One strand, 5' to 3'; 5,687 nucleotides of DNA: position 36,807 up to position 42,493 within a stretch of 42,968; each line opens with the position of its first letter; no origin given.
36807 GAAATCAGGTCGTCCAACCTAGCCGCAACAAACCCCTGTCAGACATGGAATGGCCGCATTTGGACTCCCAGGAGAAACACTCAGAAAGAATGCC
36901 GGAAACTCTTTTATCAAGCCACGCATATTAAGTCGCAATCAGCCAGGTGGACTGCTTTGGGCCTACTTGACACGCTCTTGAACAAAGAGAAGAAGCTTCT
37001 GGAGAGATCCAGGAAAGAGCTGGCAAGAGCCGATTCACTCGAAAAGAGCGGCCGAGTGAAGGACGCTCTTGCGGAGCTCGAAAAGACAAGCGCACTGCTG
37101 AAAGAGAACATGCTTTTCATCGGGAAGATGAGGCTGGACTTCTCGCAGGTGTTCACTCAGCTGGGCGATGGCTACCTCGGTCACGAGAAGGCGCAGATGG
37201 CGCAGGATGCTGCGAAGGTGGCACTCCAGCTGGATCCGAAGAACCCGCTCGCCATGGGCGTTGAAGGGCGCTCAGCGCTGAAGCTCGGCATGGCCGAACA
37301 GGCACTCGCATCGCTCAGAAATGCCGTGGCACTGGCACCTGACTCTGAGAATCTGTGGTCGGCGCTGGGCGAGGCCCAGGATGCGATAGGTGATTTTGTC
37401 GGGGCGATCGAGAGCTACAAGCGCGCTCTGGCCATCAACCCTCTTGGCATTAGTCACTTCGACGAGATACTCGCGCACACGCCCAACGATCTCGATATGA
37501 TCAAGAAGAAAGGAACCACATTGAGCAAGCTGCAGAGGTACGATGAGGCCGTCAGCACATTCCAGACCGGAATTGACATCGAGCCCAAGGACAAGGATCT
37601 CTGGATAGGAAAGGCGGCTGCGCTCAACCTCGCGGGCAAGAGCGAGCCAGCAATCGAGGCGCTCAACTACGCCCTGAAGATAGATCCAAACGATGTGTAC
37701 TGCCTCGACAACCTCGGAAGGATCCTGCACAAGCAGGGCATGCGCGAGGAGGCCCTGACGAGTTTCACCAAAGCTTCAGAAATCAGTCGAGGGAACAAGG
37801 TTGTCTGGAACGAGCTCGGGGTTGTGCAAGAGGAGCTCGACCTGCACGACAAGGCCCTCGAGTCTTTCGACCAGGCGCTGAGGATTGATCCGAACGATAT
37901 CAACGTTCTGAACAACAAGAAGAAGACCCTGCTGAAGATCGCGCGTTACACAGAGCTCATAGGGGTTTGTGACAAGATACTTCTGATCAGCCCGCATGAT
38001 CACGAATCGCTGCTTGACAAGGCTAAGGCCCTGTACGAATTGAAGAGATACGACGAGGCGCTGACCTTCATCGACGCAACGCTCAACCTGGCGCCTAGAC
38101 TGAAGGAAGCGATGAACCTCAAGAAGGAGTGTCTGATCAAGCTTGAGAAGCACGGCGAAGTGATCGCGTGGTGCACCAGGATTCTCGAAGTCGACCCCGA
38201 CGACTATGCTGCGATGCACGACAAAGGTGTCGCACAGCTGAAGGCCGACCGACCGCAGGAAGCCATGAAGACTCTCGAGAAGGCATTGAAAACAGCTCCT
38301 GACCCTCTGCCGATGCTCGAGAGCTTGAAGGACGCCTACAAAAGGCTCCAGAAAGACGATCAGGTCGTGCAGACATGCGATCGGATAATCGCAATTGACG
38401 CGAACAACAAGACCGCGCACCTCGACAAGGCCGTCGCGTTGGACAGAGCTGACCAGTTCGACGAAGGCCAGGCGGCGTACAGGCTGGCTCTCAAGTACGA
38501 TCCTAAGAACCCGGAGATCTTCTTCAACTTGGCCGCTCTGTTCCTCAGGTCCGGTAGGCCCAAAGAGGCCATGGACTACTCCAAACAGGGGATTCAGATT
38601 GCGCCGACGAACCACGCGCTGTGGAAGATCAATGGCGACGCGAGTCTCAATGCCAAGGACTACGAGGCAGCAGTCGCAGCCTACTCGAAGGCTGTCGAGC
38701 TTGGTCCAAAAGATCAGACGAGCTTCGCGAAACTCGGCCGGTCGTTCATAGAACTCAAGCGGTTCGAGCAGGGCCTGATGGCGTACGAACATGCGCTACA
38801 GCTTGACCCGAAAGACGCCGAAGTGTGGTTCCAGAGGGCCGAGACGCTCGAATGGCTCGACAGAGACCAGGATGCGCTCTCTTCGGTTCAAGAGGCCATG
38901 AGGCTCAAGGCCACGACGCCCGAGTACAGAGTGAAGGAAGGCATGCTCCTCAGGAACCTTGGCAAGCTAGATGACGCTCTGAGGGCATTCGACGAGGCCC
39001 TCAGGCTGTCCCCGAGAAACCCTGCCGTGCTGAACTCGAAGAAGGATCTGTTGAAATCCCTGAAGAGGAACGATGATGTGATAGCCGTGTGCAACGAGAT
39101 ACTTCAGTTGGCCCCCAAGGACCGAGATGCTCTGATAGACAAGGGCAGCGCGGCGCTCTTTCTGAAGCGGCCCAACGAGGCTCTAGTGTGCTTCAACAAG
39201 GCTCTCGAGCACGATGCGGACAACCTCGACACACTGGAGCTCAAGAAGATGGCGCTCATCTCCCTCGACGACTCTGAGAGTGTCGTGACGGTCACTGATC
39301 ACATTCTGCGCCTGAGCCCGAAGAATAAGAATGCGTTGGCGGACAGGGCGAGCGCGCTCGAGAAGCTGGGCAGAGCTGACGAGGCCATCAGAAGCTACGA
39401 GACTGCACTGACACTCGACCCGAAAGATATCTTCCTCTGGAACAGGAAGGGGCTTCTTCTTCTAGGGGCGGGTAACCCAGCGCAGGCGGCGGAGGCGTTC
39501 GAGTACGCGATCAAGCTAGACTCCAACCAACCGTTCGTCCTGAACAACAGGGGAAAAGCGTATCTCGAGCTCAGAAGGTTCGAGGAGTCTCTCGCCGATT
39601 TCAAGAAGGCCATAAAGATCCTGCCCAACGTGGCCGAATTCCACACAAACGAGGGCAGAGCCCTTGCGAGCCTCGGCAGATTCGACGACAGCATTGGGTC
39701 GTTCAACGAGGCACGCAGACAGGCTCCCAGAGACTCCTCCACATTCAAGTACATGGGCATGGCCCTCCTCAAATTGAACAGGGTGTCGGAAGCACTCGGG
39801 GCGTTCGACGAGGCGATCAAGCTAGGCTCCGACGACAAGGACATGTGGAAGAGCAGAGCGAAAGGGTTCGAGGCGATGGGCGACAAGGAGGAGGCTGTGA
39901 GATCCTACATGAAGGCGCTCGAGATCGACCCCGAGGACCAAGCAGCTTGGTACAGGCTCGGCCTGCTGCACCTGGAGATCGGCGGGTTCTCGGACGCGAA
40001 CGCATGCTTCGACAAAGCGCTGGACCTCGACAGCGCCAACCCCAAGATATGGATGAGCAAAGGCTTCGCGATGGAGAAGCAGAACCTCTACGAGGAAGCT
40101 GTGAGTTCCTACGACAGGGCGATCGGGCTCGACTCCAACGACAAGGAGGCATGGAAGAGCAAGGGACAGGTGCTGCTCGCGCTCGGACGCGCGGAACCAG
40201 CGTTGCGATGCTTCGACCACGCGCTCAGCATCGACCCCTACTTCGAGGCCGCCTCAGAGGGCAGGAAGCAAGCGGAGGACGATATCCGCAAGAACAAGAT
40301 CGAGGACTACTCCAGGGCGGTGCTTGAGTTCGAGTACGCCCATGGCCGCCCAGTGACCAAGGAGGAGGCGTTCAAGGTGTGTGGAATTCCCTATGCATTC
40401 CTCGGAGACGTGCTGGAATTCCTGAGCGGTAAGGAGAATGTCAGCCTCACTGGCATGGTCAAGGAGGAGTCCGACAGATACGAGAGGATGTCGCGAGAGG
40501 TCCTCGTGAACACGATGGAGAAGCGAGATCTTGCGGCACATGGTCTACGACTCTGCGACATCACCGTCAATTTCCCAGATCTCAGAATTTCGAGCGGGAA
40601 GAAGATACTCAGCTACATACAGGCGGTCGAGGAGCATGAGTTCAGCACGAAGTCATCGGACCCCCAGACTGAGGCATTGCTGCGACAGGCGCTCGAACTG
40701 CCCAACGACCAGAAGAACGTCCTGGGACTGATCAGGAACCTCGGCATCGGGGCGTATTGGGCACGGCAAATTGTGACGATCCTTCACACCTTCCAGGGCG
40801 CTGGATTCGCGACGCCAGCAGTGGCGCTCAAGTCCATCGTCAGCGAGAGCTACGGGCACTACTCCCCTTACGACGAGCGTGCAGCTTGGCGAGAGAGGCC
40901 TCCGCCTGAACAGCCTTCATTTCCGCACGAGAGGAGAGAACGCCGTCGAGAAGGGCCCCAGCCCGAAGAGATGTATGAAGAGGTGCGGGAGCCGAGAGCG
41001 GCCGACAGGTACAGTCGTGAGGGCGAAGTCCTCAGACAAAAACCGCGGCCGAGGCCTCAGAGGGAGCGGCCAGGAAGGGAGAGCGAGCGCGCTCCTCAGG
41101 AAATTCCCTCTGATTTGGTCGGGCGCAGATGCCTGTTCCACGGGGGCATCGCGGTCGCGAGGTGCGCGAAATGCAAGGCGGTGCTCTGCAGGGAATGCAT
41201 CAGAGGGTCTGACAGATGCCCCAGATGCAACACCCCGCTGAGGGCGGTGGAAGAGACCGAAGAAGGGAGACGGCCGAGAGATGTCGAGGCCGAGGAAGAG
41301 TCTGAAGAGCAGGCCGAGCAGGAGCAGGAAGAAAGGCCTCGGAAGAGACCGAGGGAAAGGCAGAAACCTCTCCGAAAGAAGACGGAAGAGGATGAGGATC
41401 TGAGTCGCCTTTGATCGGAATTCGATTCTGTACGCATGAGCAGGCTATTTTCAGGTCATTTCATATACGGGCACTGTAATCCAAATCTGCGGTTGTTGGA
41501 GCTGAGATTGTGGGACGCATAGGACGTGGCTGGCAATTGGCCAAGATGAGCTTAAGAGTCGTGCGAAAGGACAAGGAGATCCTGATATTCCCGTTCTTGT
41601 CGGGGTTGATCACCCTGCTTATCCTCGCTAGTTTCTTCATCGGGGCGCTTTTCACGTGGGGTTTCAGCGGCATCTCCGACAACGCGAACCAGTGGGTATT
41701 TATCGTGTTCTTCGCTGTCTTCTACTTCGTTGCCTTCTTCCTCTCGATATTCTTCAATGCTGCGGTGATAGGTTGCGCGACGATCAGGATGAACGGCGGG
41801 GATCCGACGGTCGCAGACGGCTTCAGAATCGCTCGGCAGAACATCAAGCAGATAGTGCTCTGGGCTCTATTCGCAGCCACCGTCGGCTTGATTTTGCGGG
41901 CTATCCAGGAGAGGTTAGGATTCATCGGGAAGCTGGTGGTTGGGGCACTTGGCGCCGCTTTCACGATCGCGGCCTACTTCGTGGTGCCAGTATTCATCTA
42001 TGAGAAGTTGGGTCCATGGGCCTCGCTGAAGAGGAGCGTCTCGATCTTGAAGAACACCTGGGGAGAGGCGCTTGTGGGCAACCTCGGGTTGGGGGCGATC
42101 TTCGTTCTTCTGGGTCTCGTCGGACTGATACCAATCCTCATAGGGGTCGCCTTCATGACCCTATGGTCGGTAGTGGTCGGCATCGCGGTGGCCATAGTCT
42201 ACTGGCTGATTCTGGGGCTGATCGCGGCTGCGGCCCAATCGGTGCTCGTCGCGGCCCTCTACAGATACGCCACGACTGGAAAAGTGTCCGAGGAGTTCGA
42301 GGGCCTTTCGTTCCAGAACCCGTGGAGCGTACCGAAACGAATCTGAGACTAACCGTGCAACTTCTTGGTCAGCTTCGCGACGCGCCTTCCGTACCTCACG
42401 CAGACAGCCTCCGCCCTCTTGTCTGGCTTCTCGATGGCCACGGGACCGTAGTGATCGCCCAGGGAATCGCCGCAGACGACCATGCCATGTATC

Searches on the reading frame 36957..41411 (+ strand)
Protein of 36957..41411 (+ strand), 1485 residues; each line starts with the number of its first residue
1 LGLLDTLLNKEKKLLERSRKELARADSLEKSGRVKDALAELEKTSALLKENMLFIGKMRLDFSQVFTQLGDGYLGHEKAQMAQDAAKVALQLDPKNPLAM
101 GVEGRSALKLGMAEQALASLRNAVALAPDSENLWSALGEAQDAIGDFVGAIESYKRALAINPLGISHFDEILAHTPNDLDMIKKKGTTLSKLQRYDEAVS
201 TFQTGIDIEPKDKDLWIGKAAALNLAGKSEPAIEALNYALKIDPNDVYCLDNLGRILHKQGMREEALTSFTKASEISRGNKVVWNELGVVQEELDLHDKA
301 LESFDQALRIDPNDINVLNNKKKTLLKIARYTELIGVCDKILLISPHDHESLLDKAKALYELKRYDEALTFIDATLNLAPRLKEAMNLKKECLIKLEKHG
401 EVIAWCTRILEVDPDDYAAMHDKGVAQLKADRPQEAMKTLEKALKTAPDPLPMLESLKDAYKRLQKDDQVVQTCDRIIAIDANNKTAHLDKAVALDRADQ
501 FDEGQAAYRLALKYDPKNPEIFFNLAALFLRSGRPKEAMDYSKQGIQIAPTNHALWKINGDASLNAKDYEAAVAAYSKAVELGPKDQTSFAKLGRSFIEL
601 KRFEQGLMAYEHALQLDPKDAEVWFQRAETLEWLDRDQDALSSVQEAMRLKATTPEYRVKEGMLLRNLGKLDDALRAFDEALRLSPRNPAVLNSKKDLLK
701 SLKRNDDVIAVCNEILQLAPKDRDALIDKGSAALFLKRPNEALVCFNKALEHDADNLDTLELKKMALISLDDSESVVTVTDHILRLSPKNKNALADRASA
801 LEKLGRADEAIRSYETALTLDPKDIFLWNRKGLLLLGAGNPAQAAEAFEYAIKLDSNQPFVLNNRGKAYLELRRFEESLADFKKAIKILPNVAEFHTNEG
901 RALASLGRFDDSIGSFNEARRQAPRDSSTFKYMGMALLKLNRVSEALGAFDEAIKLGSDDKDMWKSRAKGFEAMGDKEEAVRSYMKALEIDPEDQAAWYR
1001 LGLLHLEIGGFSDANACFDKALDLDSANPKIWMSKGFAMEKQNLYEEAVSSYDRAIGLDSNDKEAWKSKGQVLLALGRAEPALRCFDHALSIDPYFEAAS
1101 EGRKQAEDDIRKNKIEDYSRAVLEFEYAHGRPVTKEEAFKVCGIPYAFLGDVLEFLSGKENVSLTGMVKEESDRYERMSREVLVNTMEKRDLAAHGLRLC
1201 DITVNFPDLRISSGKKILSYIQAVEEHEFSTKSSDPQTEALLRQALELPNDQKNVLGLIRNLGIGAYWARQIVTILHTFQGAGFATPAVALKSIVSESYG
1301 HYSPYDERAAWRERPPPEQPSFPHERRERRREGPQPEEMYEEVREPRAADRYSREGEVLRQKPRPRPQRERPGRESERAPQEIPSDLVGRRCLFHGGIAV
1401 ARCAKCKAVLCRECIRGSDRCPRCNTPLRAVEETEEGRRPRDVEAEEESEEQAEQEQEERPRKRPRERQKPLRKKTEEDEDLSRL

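Call 19: search_protein_families(library=pfam, proteins=[window:36957-41411:+], max_evalue=0.001)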
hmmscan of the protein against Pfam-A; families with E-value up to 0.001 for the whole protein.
window:36957-41411:+ (1485 aa): 37 families (the best 25 are shown)
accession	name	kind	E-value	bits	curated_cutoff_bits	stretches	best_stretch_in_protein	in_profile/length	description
PF00515.34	TPR_1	-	2.5e-121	391.5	27.8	8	861-891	3-33/34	Tetratricopeptide repeat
PF07719.23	TPR_2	-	1.3e-119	381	27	5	860-891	2-33/34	Tetratricopeptide repeat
PF13181.12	TPR_8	-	1.7e-83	268.2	25.7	1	794-824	4-34/34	Tetratricopeptide repeat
PF13414.12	TPR_11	-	1.5e-81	268.3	26.8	3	974-1009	7-42/42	TPR repeat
PF13432.12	TPR_16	-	3.7e-80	264.2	32.7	8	830-891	2-63/65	Tetratricopeptide repeat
PF13431.12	TPR_17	-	7.8e-77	247.7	24.4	2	508-538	2-32/34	Tetratricopeptide repeat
PF14559.12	TPR_19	-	4.4e-69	229.2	25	5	498-554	4-60/68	Tetratricopeptide repeat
PF13428.12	TPR_14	-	1.9e-67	217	23.5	2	792-832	2-42/44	Tetratricopeptide repeat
PF13371.12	TPR_9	-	2.6e-63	210.4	35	4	390-449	2-61/73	Tetratricopeptide repeat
PF13424.12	TPR_12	-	3.3e-48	162.2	30.1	1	249-311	4-75/77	Tetratricopeptide repeat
PF23914.1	TPR_CcmH_CycH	-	6.8e-44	149.9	42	1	500-587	65-155/158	Cytochrome c-type biogenesis protein H TPR domain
PF13176.12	TPR_7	-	6.3e-33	110.5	27.9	0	250-278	2-30/36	Tetratricopeptide repeat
PF12895.13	ANAPC3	-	6.5e-30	103.7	27.2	1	330-403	4-76/82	Anaphase-promoting complex, cyclosome, subunit 3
PF13174.12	TPR_6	-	1.3e-20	73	26.3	0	419-449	2-32/33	Tetratricopeptide repeat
PF01239.28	PPTA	-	2.8e-17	61.7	29.5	0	604-633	2-31/32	Protein prenyltransferase alpha subunit repeat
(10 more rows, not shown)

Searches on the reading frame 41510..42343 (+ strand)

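Call 19: search_protein_families(library=pfam, proteins=[window:41510-42343:+], max_evalue=0.001)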
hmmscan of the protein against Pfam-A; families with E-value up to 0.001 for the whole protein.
window:41510-42343:+ (278 aa): 1 family
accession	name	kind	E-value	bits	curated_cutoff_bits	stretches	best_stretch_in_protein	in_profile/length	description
PF19656.5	DUF6159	-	4.8e-49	167.5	27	1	64-259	4-202/204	Family of unknown function (DUF6159)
